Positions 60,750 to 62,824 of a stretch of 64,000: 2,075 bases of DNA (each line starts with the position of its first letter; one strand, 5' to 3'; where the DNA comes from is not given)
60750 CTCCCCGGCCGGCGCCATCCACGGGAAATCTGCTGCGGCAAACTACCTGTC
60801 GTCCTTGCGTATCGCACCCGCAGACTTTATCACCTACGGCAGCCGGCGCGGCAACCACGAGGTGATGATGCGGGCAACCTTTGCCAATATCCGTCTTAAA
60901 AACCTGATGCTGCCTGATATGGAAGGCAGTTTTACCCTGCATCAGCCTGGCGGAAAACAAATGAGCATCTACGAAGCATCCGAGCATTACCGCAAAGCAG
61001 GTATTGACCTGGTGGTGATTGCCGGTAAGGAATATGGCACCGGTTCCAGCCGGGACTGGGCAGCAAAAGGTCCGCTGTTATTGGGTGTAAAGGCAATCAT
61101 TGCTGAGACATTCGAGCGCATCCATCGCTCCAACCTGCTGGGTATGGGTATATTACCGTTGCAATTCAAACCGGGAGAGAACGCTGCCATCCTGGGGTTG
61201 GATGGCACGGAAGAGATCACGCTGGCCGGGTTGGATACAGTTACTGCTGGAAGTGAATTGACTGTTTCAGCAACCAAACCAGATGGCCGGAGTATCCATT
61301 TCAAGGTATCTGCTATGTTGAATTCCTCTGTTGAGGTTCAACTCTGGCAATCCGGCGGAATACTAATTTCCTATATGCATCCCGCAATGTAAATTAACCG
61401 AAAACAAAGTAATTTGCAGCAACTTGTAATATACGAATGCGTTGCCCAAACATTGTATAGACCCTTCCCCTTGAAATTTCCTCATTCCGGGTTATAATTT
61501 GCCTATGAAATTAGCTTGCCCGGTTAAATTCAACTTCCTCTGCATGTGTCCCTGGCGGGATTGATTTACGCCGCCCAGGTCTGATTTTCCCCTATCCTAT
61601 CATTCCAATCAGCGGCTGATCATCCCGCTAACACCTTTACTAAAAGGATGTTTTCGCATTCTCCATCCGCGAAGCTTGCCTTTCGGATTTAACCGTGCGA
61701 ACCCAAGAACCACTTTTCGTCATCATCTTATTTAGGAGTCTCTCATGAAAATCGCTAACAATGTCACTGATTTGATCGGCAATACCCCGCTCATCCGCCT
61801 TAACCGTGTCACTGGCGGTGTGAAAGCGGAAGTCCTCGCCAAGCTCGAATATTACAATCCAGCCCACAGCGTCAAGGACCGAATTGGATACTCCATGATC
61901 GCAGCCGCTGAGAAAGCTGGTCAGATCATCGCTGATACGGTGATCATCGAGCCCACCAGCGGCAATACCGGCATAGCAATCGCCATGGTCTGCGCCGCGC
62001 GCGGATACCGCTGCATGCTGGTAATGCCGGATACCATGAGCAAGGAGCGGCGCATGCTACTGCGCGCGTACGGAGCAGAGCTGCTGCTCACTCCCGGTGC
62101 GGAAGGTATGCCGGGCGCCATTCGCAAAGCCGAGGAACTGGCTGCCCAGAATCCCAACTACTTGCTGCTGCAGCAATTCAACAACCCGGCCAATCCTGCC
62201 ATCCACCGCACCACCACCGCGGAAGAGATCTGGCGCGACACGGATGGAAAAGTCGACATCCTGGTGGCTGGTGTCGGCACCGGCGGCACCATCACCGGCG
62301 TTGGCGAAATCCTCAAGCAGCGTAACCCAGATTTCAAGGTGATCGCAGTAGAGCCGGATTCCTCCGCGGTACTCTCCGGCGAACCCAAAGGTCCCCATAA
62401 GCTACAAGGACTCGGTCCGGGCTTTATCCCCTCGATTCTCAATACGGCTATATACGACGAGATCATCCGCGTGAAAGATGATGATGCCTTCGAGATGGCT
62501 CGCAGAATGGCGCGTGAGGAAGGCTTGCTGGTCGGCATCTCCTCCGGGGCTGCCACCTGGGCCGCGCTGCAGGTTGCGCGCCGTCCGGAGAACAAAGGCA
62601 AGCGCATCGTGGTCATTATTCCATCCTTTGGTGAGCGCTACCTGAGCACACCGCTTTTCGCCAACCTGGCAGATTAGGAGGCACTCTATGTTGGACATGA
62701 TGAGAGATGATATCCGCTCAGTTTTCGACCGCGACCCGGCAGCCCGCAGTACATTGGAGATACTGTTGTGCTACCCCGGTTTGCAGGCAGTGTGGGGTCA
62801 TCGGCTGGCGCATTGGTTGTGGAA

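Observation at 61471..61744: Leaderless Cys-rich mini-ORF running into a terminator hairpin upstream of cysK-cysE: candidate cysteine-sensing attenuator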

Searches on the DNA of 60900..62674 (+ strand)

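Call 3: search_rna_families(source=window, start=60900, end=62300, threshold=evalue, max_evalue=10, show_alignments=3)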
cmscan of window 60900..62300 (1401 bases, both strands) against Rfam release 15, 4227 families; matches with E-value up to 10: 2.
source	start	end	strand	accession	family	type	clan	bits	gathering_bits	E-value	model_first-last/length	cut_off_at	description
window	62069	62117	-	RF02831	Scr2736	Gene; sRNA;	-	17.6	43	6.5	1-64/64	no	Streptomyces RNA 2736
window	61545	61621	+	RF02473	GlsR4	Gene; snRNA; snoRNA; CD-box;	-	14.6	70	8.3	1-61/61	no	Small nucleolar RNA GlsR4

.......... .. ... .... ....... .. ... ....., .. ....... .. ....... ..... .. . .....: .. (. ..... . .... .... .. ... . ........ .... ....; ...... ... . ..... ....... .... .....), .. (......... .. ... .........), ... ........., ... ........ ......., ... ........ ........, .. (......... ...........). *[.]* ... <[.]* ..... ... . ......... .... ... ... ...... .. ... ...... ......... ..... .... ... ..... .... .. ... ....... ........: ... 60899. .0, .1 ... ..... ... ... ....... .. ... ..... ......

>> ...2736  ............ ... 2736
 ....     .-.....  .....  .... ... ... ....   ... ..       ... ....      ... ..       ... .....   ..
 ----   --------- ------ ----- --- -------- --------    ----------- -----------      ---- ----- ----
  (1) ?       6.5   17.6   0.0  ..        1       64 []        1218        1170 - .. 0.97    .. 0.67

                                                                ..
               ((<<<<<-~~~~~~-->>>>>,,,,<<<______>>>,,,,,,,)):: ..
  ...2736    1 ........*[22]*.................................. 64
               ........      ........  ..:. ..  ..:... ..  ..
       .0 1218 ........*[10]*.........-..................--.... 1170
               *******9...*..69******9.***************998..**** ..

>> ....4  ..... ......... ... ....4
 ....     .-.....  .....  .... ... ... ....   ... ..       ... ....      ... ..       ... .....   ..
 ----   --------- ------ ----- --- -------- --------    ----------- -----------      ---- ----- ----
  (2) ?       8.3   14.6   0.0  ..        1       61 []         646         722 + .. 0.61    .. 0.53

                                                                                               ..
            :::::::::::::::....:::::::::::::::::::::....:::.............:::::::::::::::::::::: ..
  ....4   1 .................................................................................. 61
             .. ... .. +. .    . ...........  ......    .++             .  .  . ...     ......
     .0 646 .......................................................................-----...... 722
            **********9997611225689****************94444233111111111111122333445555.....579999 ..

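Call 51: search_rna_families(sources=[L001, L003, L004, L013, L015, L020, L025, L037, L054, L069, L088, L083], threshold=gathering)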
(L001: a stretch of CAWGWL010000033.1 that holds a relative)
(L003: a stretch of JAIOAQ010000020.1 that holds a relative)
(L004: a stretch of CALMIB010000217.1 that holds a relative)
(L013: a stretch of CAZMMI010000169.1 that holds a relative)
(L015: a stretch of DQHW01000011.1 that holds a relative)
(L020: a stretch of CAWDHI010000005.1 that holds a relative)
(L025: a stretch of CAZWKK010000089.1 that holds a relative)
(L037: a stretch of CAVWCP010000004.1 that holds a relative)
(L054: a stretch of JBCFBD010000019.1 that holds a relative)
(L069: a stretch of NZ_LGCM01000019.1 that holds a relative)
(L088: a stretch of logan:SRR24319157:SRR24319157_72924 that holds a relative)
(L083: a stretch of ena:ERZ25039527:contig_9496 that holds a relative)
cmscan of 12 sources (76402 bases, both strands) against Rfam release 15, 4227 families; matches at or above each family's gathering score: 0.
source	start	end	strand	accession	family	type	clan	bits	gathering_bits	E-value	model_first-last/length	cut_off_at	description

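Call 52: search_rna_families(source=L020, start=2700, end=3050, threshold=evalue, max_evalue=10)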
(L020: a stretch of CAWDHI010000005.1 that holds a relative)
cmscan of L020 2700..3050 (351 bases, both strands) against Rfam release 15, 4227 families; matches with E-value up to 10: 3.
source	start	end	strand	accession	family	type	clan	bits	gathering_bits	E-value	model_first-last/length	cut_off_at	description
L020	2734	2828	+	RF01598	snoR23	Gene; snRNA; snoRNA; CD-box;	-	24.9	70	0.94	1-84/84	no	small nucleolar RNA snoR23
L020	2969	3024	+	RF03323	mir-3613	Gene; miRNA;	-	19.7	91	0.12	1-86/86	no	mir-3613 microRNA precursor family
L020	2701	2761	-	RF02934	caiA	Gene; sRNA;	-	16.7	55.5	2.9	1-78/78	no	caiA RNA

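Call 84: search_with_rna_model(model_id=R1, sources=[L001, L002, L003, L004, L007, L011, L012, L013, L015, L019, L020, L023, L025, L028, L030, L032, L037, L041, L050, L054, L069, L075, L090, L091, L092, L093, L096, L097, L098, L099, L100, L102, L104, L106, L107, L110, L113, L114, L116, L118, L119, L122, L126, L129, L130, L131, L133, L136, L139, L140, L142, L144, L145, L146, L148, L149, L150, L151, L152, L153, L154, L155, L159, L160, L163, L164, L166, L168, L170, L172, L178, L179, L180, L184, L186, L187, L189, L190, L192, L193, L195, L196, L197, L198, L200, L201, L202, L206, L207, L209, L143, L147], max_evalue=0.000001, make_alignment=true)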
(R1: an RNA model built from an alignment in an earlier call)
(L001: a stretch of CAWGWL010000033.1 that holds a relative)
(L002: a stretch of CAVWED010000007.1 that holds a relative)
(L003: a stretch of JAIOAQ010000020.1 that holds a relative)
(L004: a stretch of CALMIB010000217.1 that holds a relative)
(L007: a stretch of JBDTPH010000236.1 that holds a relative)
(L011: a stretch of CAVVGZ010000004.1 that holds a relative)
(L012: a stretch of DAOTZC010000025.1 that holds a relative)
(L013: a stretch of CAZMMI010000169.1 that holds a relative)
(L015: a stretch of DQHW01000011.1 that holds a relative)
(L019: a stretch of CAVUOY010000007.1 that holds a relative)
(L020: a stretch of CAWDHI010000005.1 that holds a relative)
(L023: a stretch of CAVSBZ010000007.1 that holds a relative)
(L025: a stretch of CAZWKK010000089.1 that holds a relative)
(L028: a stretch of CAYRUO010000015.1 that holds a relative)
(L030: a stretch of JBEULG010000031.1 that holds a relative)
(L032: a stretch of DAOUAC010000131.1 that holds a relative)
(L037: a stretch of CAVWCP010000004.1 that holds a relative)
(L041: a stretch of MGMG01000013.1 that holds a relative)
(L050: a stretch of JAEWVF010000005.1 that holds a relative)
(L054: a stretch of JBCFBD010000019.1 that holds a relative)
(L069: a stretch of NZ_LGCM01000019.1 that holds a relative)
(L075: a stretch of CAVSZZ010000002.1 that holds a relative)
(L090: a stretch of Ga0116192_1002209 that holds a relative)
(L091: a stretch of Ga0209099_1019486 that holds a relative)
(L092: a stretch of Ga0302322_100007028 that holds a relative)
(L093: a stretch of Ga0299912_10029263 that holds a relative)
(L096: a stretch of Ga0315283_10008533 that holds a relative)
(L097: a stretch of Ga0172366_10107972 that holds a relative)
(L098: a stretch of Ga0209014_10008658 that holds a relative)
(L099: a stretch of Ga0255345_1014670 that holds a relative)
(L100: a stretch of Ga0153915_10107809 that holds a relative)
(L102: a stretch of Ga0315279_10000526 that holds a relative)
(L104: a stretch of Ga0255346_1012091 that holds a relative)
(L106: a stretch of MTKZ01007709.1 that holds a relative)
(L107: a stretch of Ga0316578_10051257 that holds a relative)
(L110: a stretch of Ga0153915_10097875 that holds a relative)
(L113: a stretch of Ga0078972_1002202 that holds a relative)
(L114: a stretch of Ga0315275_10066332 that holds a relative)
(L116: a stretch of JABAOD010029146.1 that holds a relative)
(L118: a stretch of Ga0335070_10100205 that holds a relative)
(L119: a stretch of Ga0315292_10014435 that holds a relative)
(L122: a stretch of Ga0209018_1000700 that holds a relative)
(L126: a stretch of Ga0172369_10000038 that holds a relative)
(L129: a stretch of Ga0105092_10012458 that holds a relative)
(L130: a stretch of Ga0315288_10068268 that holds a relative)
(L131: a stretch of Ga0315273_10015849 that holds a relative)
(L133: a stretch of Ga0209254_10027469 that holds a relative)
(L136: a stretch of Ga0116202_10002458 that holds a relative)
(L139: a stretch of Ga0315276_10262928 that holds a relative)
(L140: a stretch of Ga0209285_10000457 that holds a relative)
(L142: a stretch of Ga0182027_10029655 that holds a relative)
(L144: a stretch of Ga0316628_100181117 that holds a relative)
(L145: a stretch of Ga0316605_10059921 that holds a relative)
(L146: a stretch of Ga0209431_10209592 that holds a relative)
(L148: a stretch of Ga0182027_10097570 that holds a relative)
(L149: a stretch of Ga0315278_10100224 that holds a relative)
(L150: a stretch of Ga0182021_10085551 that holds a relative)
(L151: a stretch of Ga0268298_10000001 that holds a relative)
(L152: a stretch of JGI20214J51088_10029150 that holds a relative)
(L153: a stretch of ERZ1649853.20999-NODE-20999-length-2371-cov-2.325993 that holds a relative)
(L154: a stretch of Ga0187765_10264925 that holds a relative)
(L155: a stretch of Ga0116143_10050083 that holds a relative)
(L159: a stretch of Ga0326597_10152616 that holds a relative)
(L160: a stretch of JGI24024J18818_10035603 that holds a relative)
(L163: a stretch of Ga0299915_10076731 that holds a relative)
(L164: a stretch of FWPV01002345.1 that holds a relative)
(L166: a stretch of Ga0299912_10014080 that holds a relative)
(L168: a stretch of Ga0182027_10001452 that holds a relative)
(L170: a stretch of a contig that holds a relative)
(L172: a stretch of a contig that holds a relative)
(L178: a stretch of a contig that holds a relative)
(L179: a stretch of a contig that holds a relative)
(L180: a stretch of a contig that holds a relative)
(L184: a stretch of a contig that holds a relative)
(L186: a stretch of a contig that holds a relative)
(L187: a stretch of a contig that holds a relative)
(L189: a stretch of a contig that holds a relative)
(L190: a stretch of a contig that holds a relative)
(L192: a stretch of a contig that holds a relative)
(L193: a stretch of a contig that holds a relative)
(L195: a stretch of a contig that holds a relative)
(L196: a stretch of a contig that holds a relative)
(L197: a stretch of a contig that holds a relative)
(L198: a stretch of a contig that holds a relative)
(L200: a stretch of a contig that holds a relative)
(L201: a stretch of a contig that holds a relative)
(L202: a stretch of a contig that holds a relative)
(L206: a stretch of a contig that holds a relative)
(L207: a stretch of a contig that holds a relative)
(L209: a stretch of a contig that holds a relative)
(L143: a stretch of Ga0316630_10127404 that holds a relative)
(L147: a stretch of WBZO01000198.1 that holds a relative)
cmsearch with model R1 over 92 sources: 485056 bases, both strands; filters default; matches with E-value up to 0.000001: 92.
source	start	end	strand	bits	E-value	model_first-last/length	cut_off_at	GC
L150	7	98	+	83.1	5.5e-18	1-86/86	no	0.58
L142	2974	3065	+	82.1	9.9e-18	1-86/86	no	0.59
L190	3204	3296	+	78.8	6.2e-17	1-86/86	no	0.57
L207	1935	2020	-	77.2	1.5e-16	1-86/86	no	0.66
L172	329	421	-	75.9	3.1e-16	1-86/86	no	0.54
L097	1568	1657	+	72.5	2.1e-15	1-86/86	no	0.57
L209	2198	2306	-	70.6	6.3e-15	1-86/86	no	0.58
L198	1176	1269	-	70.1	8.1e-15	1-86/86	no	0.55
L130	3696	3789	-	70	8.6e-15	1-86/86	no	0.53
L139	1493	1601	-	69.8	9.7e-15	1-86/86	no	0.59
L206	76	166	+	68.9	1.6e-14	1-86/86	no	0.59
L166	3289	3382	+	68.6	1.9e-14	1-86/86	no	0.63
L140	4672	4760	+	68.5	2e-14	1-86/86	no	0.56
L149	1038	1128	+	68.4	2.2e-14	1-86/86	no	0.55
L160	1605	1699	+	68.1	2.6e-14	1-86/86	no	0.55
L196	2191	2274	-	68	2.7e-14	1-86/86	no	0.58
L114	2183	2291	-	67.3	4e-14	1-86/86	no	0.56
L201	855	951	+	67.1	4.5e-14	1-86/86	no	0.6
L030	1935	2022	+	67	4.6e-14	1-86/86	no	0.68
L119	1077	1185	-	66.6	5.7e-14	1-86/86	no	0.54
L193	4519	4608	+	66.2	7.2e-14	1-86/86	no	0.53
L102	3101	3197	+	66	8.1e-14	1-86/86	no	0.63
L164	6681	6798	-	65.8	9.2e-14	1-86/86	no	0.57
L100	755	858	+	65.6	1e-13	1-86/86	no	0.62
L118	705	812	-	65.3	1.3e-13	1-86/86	no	0.56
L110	549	652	+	64.8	1.6e-13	1-86/86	no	0.59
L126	7384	7480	-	64.1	2.4e-13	1-86/86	no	0.53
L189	186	282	+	64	2.5e-13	1-86/86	no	0.6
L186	782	883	+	63.8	2.9e-13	1-86/86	no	0.54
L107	660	766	-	63.6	3.2e-13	1-86/86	no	0.54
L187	583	676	+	63.1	4.2e-13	1-86/86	no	0.69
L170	4418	4516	+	63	4.5e-13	1-86/86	no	0.6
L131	8304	8402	-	63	4.6e-13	1-86/86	no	0.49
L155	1312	1397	+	62.8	4.9e-13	1-86/86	no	0.57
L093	2845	2943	+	62.6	5.6e-13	1-86/86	no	0.64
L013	2810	2910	+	61.8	8.7e-13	1-86/86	no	0.65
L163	246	344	+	61.3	1.1e-12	1-86/86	no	0.64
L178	2137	2234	+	61.3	1.2e-12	1-86/86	no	0.53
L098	1033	1133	+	61.1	1.3e-12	1-86/86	no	0.53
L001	2831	2924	+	60.9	1.5e-12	1-86/86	no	0.55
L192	1276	1372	-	60.2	2.2e-12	1-86/86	no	0.51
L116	10024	10126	-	60.1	2.3e-12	1-86/86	no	0.57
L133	270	378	-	60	2.4e-12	1-86/86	no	0.59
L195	437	519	+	59.9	2.5e-12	1-86/86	no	0.67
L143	1106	1225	+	59.9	2.5e-12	1-86/86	no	0.56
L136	1573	1677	+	59.7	2.9e-12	1-86/86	no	0.64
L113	3472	3571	-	59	4.4e-12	1-86/86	no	0.57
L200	9770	9873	-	58.8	4.6e-12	1-86/86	no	0.54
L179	173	259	-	58.2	6.6e-12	1-86/86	no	0.61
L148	3436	3539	+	58.1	7e-12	1-86/86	no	0.57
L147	118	244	-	57.4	1.1e-11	1-86/86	no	0.59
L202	164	242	+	56.4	1.8e-11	1-86/86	no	0.63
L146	491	595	-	56.1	2.1e-11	1-86/86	no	0.55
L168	1700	1792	-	56.1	2.2e-11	1-86/86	no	0.58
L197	1900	2004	-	55.8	2.6e-11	1-86/86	no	0.51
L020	2835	2926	+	55.8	2.6e-11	1-86/86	no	0.54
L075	2830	2915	+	55.7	2.7e-11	1-86/86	no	0.58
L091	2526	2614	-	55.6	2.8e-11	1-86/86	no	0.66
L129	2133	2229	+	55.5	3.1e-11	1-86/86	no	0.6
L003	2769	2858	+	55.4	3.3e-11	1-86/86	no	0.61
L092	5091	5182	+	55.1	3.7e-11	1-86/86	no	0.59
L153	1296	1400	-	55.1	3.8e-11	1-86/86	no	0.52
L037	2843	2930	+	54.5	5.4e-11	1-86/86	no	0.57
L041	2092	2195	+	54.2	6.2e-11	1-86/86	no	0.55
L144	1753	1847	+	54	7.1e-11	1-86/86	no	0.57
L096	7204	7295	+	53.3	1.1e-10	1-86/86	no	0.61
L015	2836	2927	+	52.6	1.6e-10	1-86/86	no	0.57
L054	2833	2921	+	51.8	2.4e-10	1-86/86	no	0.57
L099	4796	4886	+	51.5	2.9e-10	1-86/86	no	0.58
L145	1149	1262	-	51.3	3.2e-10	1-86/86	no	0.57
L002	1321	1416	+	51.3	3.2e-10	1-86/86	no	0.55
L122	1569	1670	+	51.3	3.3e-10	1-86/86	no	0.62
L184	103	215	-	51.2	3.4e-10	1-86/86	no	0.58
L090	10643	10731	+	49.7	7.8e-10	1-86/86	no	0.63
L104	1200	1289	+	49.4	9.3e-10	1-86/86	no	0.59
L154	756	861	+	49.2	1e-09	1-86/86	no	0.58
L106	1808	1897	-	49.1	1.1e-09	1-86/86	no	0.59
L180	2187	2278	-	48.9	1.2e-09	1-86/86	no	0.55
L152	3087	3181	-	48.9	1.2e-09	1-86/86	no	0.56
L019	2815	2915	+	48.6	1.5e-09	1-86/86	no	0.5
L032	2753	2863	+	47.2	3.2e-09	1-86/86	no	0.59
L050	1908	2000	+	45.7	7.6e-09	1-86/86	no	0.54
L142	5119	5206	+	45.7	7.7e-09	1-86/86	no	0.56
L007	2622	2714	+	45.7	7.8e-09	1-86/86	no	0.63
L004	1646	1745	+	44.7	1.3e-08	1-86/86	no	0.63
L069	2789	2881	+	44.3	1.6e-08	1-86/86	no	0.61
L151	2343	2437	+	43.9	2.1e-08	1-86/86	no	0.63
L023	2817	2916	+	43.1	3.3e-08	1-86/86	no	0.52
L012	1905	1998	+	41.8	6.7e-08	1-86/86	no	0.62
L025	2827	2925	+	40.9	1.1e-07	1-86/86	no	0.52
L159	1897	1994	-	39.3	2.8e-07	1-86/86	no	0.71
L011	2803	2914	+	37.7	6.8e-07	1-86/86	no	0.41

Alignment A6: 92 matches aligned to the model, 158 columns, each read 5' to 3' on its own strand. Consensus structure (alignment columns), stored with it:
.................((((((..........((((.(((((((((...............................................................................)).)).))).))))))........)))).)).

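Call 85: build_rna_model(alignment_id=A6)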
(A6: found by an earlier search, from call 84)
Model R2 built from alignment A6 (92 sequences, 158 columns); structure: stored with the alignment.
model positions 96; base pairs 19; branch points 0; effective number of sequences 8.67; information 0.596 bits per position. Calibrated on 0.2 Mb of random sequence (short: E-values are rough).
structure used (alignment columns):
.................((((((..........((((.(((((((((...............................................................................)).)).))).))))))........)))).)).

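Call 86: search_with_rna_model(model_id=R2, sources=[window, L081, L082, L083, L084, L085, L086, L087, L088, L089, L005, L006, L008, L010, L014, L016, L026, L058, L078], max_evalue=1, show_alignments=1)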
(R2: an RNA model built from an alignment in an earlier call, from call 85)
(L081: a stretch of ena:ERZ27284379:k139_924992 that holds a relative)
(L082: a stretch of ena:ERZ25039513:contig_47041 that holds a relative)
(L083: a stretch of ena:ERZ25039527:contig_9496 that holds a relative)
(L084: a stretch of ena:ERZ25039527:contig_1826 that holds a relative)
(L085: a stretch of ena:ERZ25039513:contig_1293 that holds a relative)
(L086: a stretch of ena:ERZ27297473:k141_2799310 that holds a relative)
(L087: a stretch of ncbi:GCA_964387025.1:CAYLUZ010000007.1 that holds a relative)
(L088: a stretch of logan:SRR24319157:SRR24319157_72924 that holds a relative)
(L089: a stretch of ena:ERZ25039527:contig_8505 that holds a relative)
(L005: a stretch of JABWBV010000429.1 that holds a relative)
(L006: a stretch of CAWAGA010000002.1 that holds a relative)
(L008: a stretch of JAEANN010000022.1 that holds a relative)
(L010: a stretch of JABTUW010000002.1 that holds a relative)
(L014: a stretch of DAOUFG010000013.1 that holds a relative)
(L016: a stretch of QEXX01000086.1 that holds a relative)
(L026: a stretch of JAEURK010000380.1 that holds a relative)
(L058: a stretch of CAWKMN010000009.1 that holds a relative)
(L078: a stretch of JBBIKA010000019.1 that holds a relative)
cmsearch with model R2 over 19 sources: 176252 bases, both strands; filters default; matches with E-value up to 1: 15.
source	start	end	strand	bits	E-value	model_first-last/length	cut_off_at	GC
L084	3758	3853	+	35.4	2.4e-07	1-96/96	no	0.48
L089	1298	1391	+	34.5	4.2e-07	1-96/96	no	0.48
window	61538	61629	+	32.7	1.3e-06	1-96/96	no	0.54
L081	3794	3885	+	32.7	1.3e-06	1-96/96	no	0.54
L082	3753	3847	+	32.5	1.4e-06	1-96/96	no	0.55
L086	1261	1354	+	31.4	2.7e-06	1-96/96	no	0.55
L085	1215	1311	+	31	3.4e-06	1-96/96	no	0.53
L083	3758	3852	+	30.8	3.7e-06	1-96/96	no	0.54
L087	1216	1310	+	29.8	6.8e-06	1-96/96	no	0.53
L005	1932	2039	+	27.7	2.4e-05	1-96/96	no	0.56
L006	2813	2911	+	27.3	3.1e-05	1-96/96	no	0.44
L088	1339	1417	+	27.2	3.3e-05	1-96/96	no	0.49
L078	4843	4915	-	16.9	0.016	10-96/96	no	0.68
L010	2801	2882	+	13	0.16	1-96/96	no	0.61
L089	1315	1390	-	10.1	0.89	18-95/96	no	0.49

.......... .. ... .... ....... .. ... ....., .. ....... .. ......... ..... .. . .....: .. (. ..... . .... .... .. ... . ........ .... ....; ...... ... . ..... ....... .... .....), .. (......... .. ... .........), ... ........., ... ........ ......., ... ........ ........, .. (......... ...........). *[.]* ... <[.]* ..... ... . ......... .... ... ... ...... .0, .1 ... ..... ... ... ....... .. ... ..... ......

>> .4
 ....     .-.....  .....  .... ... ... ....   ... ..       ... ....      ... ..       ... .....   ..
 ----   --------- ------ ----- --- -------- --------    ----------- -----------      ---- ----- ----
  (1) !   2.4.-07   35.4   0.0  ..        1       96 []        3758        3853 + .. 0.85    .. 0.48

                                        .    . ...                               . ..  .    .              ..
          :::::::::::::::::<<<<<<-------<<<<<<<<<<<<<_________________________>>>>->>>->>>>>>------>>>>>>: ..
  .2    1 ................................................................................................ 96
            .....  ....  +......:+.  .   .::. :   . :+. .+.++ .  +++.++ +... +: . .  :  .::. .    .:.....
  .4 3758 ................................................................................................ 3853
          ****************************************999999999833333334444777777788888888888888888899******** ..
